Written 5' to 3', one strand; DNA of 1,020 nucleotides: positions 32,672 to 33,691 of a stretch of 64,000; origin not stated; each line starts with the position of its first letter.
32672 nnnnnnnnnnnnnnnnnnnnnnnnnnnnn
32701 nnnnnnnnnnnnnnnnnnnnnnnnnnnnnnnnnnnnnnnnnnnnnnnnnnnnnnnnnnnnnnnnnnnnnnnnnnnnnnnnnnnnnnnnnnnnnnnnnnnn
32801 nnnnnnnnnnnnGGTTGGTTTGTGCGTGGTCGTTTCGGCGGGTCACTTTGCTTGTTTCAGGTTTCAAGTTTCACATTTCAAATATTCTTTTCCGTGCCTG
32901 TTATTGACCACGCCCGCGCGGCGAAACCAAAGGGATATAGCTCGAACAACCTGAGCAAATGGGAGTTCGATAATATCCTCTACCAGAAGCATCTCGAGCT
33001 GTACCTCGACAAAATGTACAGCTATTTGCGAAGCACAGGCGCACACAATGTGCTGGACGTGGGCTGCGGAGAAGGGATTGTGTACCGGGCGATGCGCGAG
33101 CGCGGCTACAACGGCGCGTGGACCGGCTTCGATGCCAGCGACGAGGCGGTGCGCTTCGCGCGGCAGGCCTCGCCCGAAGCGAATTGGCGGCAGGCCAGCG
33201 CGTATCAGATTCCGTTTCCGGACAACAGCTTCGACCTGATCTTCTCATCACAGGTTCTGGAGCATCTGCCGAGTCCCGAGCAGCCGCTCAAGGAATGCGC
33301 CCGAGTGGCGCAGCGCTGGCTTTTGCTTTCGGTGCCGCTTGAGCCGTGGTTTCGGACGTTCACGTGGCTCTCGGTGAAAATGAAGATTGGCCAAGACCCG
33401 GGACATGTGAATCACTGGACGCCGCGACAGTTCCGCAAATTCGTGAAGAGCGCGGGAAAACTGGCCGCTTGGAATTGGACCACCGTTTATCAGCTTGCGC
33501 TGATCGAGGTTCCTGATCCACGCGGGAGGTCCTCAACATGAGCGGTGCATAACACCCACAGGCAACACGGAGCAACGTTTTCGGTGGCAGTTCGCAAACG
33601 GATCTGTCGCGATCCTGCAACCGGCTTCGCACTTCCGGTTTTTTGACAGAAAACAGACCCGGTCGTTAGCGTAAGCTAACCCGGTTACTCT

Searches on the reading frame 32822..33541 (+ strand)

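Call 81: search_protein_families(library=pfam, proteins=[window:32822-33541:+], max_evalue=0.0001)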
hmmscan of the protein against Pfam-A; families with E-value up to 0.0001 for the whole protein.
window:32822-33541:+ (239 aa): 8 families
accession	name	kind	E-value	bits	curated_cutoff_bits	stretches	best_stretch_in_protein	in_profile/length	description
PF08241.18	Methyltransf_11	-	3e-23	82.7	21.2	1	78-163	1-87/95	Methyltransferase domain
PF13649.12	Methyltransf_25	-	3.4e-20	73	27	1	77-163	1-93/97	Methyltransferase domain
PF13489.12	Methyltransf_23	-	8.9e-18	65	27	1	62-212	9-158/164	Methyltransferase domain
PF13847.12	Methyltransf_31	-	2.2e-15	57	27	1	74-164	4-102/145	Methyltransferase domain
PF08242.18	Methyltransf_12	-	1.6e-12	48.5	30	1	78-162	1-91/98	Methyltransferase domain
PF07021.18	MetW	-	2.4e-07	31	21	1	75-168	15-107/193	Methionine biosynthesis protein MetW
PF05175.20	MTS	-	2.8e-05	24.2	23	1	67-127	25-85/170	Methyltransferase small domain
PF01209.24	Ubie_methyltran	-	9.1e-05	22.3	20.1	0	59-163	33-143/233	ubiE/COQ5 methyltransferase family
